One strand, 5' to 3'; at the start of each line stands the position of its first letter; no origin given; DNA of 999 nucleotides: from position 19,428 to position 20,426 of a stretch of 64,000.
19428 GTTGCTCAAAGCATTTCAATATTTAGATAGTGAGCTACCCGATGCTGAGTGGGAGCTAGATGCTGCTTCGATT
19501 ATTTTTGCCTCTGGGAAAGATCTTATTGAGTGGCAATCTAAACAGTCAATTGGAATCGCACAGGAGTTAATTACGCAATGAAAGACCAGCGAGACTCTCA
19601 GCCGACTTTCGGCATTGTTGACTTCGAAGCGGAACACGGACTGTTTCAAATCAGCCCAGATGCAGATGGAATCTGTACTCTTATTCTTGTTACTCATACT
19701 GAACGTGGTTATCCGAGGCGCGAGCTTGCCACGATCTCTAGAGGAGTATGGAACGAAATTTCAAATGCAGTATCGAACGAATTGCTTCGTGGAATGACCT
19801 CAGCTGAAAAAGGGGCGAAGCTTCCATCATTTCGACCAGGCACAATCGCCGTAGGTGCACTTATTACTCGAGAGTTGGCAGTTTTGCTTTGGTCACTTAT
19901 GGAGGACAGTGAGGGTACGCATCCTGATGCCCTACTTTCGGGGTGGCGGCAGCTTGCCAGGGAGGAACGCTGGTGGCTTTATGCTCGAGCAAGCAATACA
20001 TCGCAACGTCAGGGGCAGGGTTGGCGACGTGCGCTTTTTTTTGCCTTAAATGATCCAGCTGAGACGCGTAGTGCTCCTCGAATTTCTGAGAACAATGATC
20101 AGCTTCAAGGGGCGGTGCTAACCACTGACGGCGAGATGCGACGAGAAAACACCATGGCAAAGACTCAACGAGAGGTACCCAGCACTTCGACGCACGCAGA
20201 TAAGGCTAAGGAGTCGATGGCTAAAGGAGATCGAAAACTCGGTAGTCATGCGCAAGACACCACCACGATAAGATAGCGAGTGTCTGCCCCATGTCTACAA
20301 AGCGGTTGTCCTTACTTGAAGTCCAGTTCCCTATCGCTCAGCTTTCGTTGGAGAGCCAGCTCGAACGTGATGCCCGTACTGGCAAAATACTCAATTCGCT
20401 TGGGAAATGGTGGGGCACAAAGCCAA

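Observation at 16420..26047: Four-gene methyltransferase / ATPase / HKD-SNF2 helicase operon: a BREX/DISARM-like but distinct, mechanistically uncharacterised defence system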

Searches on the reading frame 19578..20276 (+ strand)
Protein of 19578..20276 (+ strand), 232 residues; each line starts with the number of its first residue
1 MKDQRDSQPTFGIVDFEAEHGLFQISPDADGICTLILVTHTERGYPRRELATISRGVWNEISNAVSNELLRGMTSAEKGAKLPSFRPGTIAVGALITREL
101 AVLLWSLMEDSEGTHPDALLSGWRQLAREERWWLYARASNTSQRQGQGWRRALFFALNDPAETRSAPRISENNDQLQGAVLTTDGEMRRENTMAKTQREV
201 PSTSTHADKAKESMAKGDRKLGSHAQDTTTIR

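Call 4: search_protein_families(library=padloc, proteins=[window:19578-20273:+], max_evalue=0.001)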
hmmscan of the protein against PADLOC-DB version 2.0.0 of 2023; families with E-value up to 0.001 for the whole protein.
window:19578-20273:+ (232 aa): 2 families
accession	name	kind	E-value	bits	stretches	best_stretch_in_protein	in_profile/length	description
PDLC02191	DUF3780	-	1e-16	59.1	1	52-170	53-171/196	-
PDLC02190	DUF3780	-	3.2e-09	34.4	1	64-209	73-221/361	-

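Call 5: search_protein_families(library=pfam, proteins=[window:19578-20273:+], max_evalue=0.01)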
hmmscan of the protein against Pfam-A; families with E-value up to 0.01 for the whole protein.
window:19578-20273:+ (232 aa): 1 family
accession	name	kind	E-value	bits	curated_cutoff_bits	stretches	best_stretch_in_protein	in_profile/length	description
PF12635.12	DUF3780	-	7.7e-19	68.6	27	1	49-166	49-166/184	Protein of unknown function (DUF3780)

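Call 6: search_protein_families(library=ncbifam, proteins=[window:19578-20273:+], max_evalue=0.01)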
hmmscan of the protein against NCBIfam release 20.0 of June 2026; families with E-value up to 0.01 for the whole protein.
window:19578-20273:+ (232 aa): 1 family
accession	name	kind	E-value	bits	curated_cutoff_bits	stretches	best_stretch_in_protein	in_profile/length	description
NF042961.1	DUF3780_antiphage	equivalog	9.7e-18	64.6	200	1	51-172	48-169/184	anti-phage-associated DUF3780 domain-containing protein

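Call 22: find_related_loci(query=window:19578-20273:+, collection=genome_contigs, flank=10000)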
Query window:19578-20273:+ (232 aa) in genome_contigs; peptide patterns used: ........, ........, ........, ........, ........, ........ (x = any residue, [..] = any of these).
88 stretches matched a pattern; 43 encode a relative of the query (tblastn E <= 1e-3); 43 distinct loci.
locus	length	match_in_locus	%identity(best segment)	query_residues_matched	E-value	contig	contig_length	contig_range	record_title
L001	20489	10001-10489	64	9-171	7e-68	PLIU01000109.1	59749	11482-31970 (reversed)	MAG: Verrucomicrobiales bacterium isolate palsa_1400 73.20110800_P3S.15_contig_7471, whole genome shotgun sequence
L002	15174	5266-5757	63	9-171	4e-66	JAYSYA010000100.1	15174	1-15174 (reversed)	MAG: Akkermansiaceae bacterium isolate GFS_13349 GFS_13349_99, whole genome shotgun sequence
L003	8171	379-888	60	1-171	6e-65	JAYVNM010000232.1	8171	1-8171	MAG: Akkermansiaceae bacterium isolate GL65_DN_metabat_17 GL65_DN_metabat_17_231, whole genome shotgun sequence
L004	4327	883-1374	59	2-165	3e-63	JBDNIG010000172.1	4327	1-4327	MAG: Rhodopirellula sp. isolate concoct.60.WLB k141_297729, whole genome shotgun sequence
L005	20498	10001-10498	60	9-174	4e-63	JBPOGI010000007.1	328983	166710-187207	MAG: Roseibacillus sp. isolate MAG_17 MAG_17_7, whole genome shotgun sequence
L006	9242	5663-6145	58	11-166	2e-57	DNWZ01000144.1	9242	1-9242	MAG TPA_asm: Planctomycetaceae bacterium isolate UBA11397 contig_305513, whole genome shotgun sequence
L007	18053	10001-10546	45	11-192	1e-44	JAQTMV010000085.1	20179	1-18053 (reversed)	MAG: Methylococcales bacterium isolate STA_49 NODE_5039_length_20179_cov_4.342908_Sandtown_A, whole genome shotgun seque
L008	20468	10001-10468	46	11-166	4e-41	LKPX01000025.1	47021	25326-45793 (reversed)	MAG: Desulfobacteraceae bacterium RAAP-1 Cluster_0_24, whole genome shotgun sequence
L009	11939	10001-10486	49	5-165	9e-41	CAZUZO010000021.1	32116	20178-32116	MAG TPA_asm: uncultured Thiotrichales bacterium isolate SRP072547_co1_415 genome assembly, contig: NODE_1710_length_3211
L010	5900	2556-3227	38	11-232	6e-40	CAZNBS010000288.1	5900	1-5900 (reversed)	MAG TPA_asm: uncultured Burkholderiales bacterium isolate SRP239054_co1_57 genome assembly, contig: NODE_11875_length_59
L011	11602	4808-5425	42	11-215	1e-39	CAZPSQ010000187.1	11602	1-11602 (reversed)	MAG TPA_asm: uncultured Brevifollis sp. isolate SRP107338_co1_24 genome assembly, contig: NODE_6435_length_11602_cov_185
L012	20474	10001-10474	44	10-167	2e-39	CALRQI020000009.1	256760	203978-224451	MAG: bacterium Ga0077546 isolate JJ-KV10D3-173-1-m2-bin66 genome assembly, contig: JJ-KV10D3-173-C10, whole genome shotg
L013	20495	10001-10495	48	11-174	4e-39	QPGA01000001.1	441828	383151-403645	MAG: Candidatus Accumulibacter meliphilus isolate UW-LDO-IC UW-LDO-IC-MS_0, whole genome shotgun sequence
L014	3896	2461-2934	44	11-169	4e-38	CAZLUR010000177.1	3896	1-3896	MAG TPA_asm: uncultured Desulfohalobiaceae bacterium isolate SRP141376_co2_328 genome assembly, contig: NODE_36152_lengt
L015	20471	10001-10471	48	11-166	4e-37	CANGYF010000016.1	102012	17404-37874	MAG: Betaproteobacteria bacterium isolate RE-18aug17-172 genome assembly, contig: RE-18aug17-C224, whole genome shotgun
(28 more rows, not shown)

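Call 23: find_homologous_proteins(query=window:19578-20273:+, max_evalue=0.001)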
Query window:19578-20273:+ (232 aa): 246 proteins with E <= 0.001 among 559 candidates; the best 120 are listed.
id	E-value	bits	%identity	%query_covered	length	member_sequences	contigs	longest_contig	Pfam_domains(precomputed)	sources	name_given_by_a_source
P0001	3.6e-150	515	100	100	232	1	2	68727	PF12635.13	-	-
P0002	3.0e-71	257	69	73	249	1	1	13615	PF12635.13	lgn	-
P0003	3.6e-70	254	68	73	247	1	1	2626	PF12635.13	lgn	-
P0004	5.3e-70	253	70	69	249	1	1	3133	PF12635.13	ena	-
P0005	1.4e-68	249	68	73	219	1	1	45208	PF12635.13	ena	-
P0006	3.1e-68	248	69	70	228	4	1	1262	PF12635.13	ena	-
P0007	3.5e-68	247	66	73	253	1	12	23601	PF12635.13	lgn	-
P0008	6.5e-68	247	68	69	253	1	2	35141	PF12635.13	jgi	jgi:hypothetical protein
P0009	6.6e-68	247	68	73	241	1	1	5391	PF12635.13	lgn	-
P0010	1.7e-67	245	66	74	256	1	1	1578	PF12635.13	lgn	-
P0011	2.3e-67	245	66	74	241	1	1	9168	PF12635.13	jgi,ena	-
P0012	3.9e-67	244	56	93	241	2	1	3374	PF12635.13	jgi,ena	jgi:hypothetical protein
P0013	5.7e-67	243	59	82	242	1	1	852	PF12635.13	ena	-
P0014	6.5e-67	243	66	74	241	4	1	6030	PF12635.13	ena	-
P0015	1.0e-66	243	67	74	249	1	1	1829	PF12635.13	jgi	jgi:hypothetical protein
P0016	1.7e-66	242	65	74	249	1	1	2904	PF12635.13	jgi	-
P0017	2.0e-66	242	54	90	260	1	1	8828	PF12635.13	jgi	-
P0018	4.4e-66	241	66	70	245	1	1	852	PF12635.13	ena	-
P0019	1.4e-65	239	56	92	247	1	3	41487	PF12635.13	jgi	jgi:hypothetical protein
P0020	1.9e-65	239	64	74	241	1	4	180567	PF12635.13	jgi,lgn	jgi:hypothetical protein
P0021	4.0e-65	237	65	74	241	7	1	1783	PF12635.13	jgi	jgi:hypothetical protein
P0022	5.5e-65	237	59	82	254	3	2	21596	PF12635.13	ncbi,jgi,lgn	jgi:hypothetical protein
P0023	7.1e-65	237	61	74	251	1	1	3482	PF12635.13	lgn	-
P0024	8.3e-65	236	67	71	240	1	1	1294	PF12635.13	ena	-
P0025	1.1e-64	236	64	74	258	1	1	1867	PF12635.13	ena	-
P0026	1.3e-64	236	64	74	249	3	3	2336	PF12635.13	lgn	-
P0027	1.8e-64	235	67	70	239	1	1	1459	PF12635.13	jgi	-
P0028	2.5e-64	235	55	93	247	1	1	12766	PF12635.13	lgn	-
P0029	3.0e-64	235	61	74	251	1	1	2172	PF12635.13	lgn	-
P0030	3.3e-64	234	58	86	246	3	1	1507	PF12635.13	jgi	jgi:hypothetical protein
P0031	3.8e-64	234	66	70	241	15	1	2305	PF12635.13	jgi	jgi:hypothetical protein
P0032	3.8e-64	234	52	91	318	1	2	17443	PF12635.13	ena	-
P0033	4.4e-64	234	57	84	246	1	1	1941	PF12635.13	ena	-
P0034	4.5e-64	234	66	70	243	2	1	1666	PF12635.13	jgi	-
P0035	4.5e-64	234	62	73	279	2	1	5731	PF12635.13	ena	-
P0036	4.6e-64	234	66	70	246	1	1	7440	PF12635.13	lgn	-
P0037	5.3e-64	234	62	73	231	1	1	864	PF12635.13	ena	-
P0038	6.7e-64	233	66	74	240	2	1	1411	PF12635.13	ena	-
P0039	7.3e-64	233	64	74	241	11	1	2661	PF12635.13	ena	-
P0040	8.9e-64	233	65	70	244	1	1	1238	PF12635.13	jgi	jgi:hypothetical protein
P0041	9.0e-64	233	65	74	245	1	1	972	PF12635.13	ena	-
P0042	9.7e-64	233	64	70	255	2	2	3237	PF12635.13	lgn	-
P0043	1.5e-63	232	68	69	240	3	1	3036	PF12635.13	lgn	-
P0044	1.6e-63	232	66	70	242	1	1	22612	PF12635.13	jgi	jgi:hypothetical protein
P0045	1.6e-63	232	66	70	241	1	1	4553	PF12635.13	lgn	-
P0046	1.6e-63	232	66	70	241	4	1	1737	PF12635.13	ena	-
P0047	1.7e-63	232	66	70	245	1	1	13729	PF12635.13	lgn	-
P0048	1.7e-63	232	52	99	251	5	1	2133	PF12635.13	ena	-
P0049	1.7e-63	232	62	73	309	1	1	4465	PF12635.13,PF07382.17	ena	-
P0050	1.8e-63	232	67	70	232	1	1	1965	PF12635.13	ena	-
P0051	1.9e-63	232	62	74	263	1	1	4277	PF12635.13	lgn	-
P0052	1.9e-63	232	60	81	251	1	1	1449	PF12635.13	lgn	-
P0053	2.4e-63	232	64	70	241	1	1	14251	PF12635.13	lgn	-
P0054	2.5e-63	232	66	70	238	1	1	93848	PF12635.13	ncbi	-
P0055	3.0e-63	231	63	74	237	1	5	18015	PF12635.13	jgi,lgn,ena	-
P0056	3.2e-63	231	64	70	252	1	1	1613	PF12635.13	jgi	jgi:hypothetical protein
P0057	3.5e-63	231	64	70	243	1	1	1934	PF12635.13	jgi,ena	-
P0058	3.7e-63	231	64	70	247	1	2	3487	PF12635.13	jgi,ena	-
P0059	3.8e-63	231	66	70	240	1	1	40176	PF12635.13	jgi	jgi:Protein of unknown function (DUF3780)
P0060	4.3e-63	231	63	74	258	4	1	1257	PF12635.13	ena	-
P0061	5.4e-63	230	65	70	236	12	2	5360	PF12635.13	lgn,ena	-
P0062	5.9e-63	230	64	74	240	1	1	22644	PF12635.13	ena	-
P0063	7.1e-63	230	65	70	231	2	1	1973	PF12635.13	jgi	jgi:hypothetical protein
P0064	7.7e-63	230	64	70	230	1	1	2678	PF12635.13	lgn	-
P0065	9.0e-63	230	63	72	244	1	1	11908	PF12635.13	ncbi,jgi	jgi:hypothetical protein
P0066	9.3e-63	230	62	74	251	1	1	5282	PF12635.13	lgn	-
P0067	1.4e-62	229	66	69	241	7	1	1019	PF12635.13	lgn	-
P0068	1.4e-62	229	66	70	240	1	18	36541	PF12635.13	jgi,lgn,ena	jgi:hypothetical protein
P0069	1.4e-62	229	61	70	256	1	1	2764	PF12635.13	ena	-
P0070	1.4e-62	229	64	72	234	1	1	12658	PF12635.13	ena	-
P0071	1.5e-62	229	51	94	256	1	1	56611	PF12635.13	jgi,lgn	jgi:hypothetical protein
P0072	2.1e-62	229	66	70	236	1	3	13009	PF12635.13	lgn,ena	-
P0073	2.6e-62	228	64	70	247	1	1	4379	PF12635.13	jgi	jgi:hypothetical protein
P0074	2.7e-62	228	64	70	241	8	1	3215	PF12635.13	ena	-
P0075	2.8e-62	228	61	74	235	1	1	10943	PF12635.13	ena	-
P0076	2.9e-62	228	52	88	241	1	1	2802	PF12635.13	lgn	-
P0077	3.5e-62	228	66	70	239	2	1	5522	PF12635.13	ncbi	-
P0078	3.7e-62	228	63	72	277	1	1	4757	PF12635.13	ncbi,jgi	jgi:hypothetical protein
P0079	4.0e-62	228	63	70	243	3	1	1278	PF12635.13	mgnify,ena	mgnify:CR=1 FL=1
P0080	4.0e-62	228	63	70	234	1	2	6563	PF12635.13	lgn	-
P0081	4.1e-62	228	63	70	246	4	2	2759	PF12635.13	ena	-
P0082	4.2e-62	228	65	70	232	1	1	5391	PF12635.13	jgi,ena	-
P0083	4.5e-62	227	63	70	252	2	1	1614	PF12635.13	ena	-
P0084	4.8e-62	227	66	70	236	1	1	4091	PF12635.13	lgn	-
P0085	6.1e-62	227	61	70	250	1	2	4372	PF12635.13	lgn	-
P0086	6.4e-62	227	61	70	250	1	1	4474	PF12635.13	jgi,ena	jgi:hypothetical protein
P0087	6.6e-62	227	66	70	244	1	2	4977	PF12635.13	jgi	jgi:hypothetical protein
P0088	7.0e-62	227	64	69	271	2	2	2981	PF12635.13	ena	-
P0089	7.1e-62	227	65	69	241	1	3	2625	PF12635.13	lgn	-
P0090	7.2e-62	227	60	75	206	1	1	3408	PF12635.13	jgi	-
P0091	8.3e-62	227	62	70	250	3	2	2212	PF12635.13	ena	-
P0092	9.8e-62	226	66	69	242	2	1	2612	PF12635.13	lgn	-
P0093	1.2e-61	226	62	70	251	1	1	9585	PF12635.13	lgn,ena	-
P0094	1.4e-61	226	64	70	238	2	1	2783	PF12635.13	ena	-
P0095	1.4e-61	226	62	70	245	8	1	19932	PF12635.13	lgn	-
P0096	1.6e-61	226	61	74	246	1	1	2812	PF12635.13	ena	-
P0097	1.9e-61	225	62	70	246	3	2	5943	PF12635.13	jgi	-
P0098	2.4e-61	225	61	70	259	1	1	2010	PF12635.13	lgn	-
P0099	2.4e-61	225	54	93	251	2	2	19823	PF12635.13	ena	-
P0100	3.5e-61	225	61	74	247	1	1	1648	PF12635.13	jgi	jgi:hypothetical protein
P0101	3.9e-61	224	60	70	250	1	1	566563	PF12635.13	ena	-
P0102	6.5e-61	224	65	69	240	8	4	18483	PF12635.13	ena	-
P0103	7.3e-61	223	63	73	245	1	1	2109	PF12635.13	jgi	jgi:hypothetical protein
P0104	1.0e-60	223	60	74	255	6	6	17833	PF12635.13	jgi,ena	-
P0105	1.5e-60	222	60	74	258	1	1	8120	PF12635.13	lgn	-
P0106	3.0e-60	221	54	90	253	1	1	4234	PF12635.13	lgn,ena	-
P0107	3.9e-60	221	51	92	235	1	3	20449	PF12635.13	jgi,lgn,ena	-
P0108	4.1e-60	221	59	70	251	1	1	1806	PF12635.13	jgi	jgi:hypothetical protein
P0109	4.7e-60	221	52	97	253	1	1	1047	PF12635.13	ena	-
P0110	1.2e-59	220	60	74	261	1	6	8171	PF12635.13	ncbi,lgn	-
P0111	2.1e-59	219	52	86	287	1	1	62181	PF12635.13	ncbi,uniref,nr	ncbi:DUF3780 domain-containing protein [Roseibacillus persicicus]|uniref:DUF3780 domain-containing p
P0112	4.2e-59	218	60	72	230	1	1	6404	PF12635.13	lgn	-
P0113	1.5e-58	216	60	69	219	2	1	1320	PF12635.13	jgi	-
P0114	5.4e-58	214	60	72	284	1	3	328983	PF12635.13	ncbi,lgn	ncbi:MAG: DUF3780 domain-containing protein [Roseibacillus sp.]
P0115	1.2e-57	213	63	69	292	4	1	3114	PF12635.13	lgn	-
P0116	1.2e-57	213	63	70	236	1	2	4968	PF12635.13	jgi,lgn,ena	-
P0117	1.7e-57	212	58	72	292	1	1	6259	PF12635.13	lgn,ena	-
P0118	1.9e-57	212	62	67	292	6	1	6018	PF12635.13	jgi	jgi:hypothetical protein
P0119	1.0e-56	210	59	71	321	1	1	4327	PF12635.13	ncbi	-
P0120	2.2e-55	206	61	74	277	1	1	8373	PF12635.13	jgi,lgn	jgi:hypothetical protein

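Call 40: search_solved_structures(query=window:19578-20273:+, max_evalue=1)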
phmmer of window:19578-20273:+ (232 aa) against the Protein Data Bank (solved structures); distinct sequences matched with E-value up to 1: 3.
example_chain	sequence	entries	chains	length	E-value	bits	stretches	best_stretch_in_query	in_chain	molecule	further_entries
3egb_A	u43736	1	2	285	0.25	14.1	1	29-109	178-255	Protein pellino homolog 2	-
9if9_B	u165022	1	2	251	0.39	13.4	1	29-110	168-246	E3 ubiquitin-protein ligase pellino homolog 1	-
3ega_A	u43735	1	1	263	0.48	13.1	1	29-108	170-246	Protein pellino homolog 2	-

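Call 55: predict_structure(alignment_id=A1)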
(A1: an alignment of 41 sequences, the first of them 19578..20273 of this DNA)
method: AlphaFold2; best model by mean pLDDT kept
length: 232 residues; sequences in the alignment: 41
mean_pLDDT: 71.8   pTM: 0.59
mean pLDDT of the five models: 71.8, 69.6, 69.0, 67.6, 66.8
residues with pLDDT >= 90: 75; 70-90: 48; 50-70: 52; < 50: 57
segments of 3 or more residues with pLDDT < 50: 146-185
pLDDT, mean of each block of 10 residues (from residue 1): 68 91 96 94 88 96 95 88 95 92 91 85 80 54 49 46 43 43 47 54 51 54 59 54
secondary structure, 60 per line:
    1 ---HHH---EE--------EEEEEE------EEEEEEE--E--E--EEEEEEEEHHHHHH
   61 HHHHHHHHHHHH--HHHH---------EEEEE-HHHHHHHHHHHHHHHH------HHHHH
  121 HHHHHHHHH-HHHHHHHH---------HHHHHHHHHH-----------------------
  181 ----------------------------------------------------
elements in order: E20-25 E32-38 E47-54 H55-72 H75-78 E88-92 H94-109 H116-129 H131-138 H148-157

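Call 58: fold_search(model_id=the predicted structure, library=pdb)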
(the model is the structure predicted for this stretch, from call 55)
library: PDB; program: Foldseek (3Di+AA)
matches with E <= 10: 606; with E <= 0.001: 0
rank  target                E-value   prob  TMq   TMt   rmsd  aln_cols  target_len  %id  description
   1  5tp1_C                1.2e-01  0.28  0.18  0.24  17.6       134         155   11  The structure of the C-terminus of virulence protein IncE from Chlamydia trachomatis bound to Mus musculus SNX5-PX dom (released 2017-08-30)
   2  2qde_A                1.8e-01  0.16  0.16  0.11  10.0       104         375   12  Crystal structure of mandelate racemase/muconate lactonizing family protein from Azoarcus sp. EbN1 (released 2007-07-03)
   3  9igy_B                1.8e-01  0.09  0.14  0.18  23.4       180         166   11  Structure of a Chimeric Protein Composed of the SNX5 PhoX Domain and the N-terminal domain of NCOA7-AS,crystal form II (released 2026-01-28)
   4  6n5z_A                2.1e-01  0.11  0.16  0.21  23.7       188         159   12  Crystal structure of the SNX5 PX domain in complex with the Sema4C (released 2019-09-18)
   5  2poz_B                3.0e-01  0.12  0.14  0.10   9.9        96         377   16  Crystal structure of a putative dehydratase from Mesorhizobium loti (released 2007-05-15)
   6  9bgk_E                3.2e-01  0.10  0.17  0.07  29.7       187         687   11  Structure of V.cholera DdmDE (2D:1E) in complex with DNA (released 2024-10-23)
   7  9igy_A                3.4e-01  0.06  0.13  0.16  22.5       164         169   13  Structure of a Chimeric Protein Composed of the SNX5 PhoX Domain and the N-terminal domain of NCOA7-AS,crystal form II (released 2026-01-28)
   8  9c57_C                3.4e-01  0.04  0.09  0.06  15.6       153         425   11  Reconstituted P400 Subcomplex of the human TIP60 complex (released 2024-08-21)
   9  7n46                  3.6e-01  0.44  0.14  0.09  11.6        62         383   10  ADP-binding state of the nucleotide-binding domain of Hsp70 DnaK (released 2023-07-05)
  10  9igy_D                3.6e-01  0.09  0.15  0.20  22.2       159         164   13  Structure of a Chimeric Protein Composed of the SNX5 PhoX Domain and the N-terminal domain of NCOA7-AS,crystal form II (released 2026-01-28)
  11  6n5y                  3.6e-01  0.08  0.15  0.19  22.5       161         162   14  Crystal structure of the SNX5 PX domain in complex with the CI-MPR (space group P212121 - Form 1) (released 2019-09-18)
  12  8iew_A                5.8e-01  0.08  0.13  0.07  20.1       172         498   10  Cas005-crRNA-DNA complex (released 2024-02-28)
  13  2poz_H                6.2e-01  0.08  0.14  0.10   9.9        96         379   17  Crystal structure of a putative dehydratase from Mesorhizobium loti (released 2007-05-15)
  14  8wrq_A                6.6e-01  0.10  0.15  0.06  22.9       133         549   10  Cryo-EM structure of Cas12-1 with 14 nt complementary heteroduplex (released 2025-04-16)
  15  5wlw_D                7.4e-01  0.08  0.14  0.24  12.8       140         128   14  Crystal Structure of the Human Mitochondrial Cysteine Desulfurase with active Cysteine Loop within ISCU1 active site,  (released 2017-11-15)
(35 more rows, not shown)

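Call 63: find_encoding_contigs(protein=window:19578-20276:+, flank=3000, max_places=4)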
Protein window:19578-20276:+ (232 aa): 4 contigs read that carry it; 2 places shown.
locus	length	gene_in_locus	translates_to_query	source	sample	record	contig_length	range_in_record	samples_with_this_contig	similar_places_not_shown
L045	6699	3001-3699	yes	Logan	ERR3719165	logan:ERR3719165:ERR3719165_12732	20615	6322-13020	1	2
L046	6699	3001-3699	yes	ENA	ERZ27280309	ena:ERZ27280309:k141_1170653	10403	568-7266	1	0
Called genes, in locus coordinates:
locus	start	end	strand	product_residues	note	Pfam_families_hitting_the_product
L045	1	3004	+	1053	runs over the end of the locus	PF04465:DUF499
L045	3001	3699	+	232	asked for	PF12635:DUF3780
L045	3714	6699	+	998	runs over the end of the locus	PF06634:DUF1156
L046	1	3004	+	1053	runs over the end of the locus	PF04465:DUF499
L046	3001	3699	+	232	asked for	PF12635:DUF3780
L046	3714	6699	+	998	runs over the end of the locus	PF06634:DUF1156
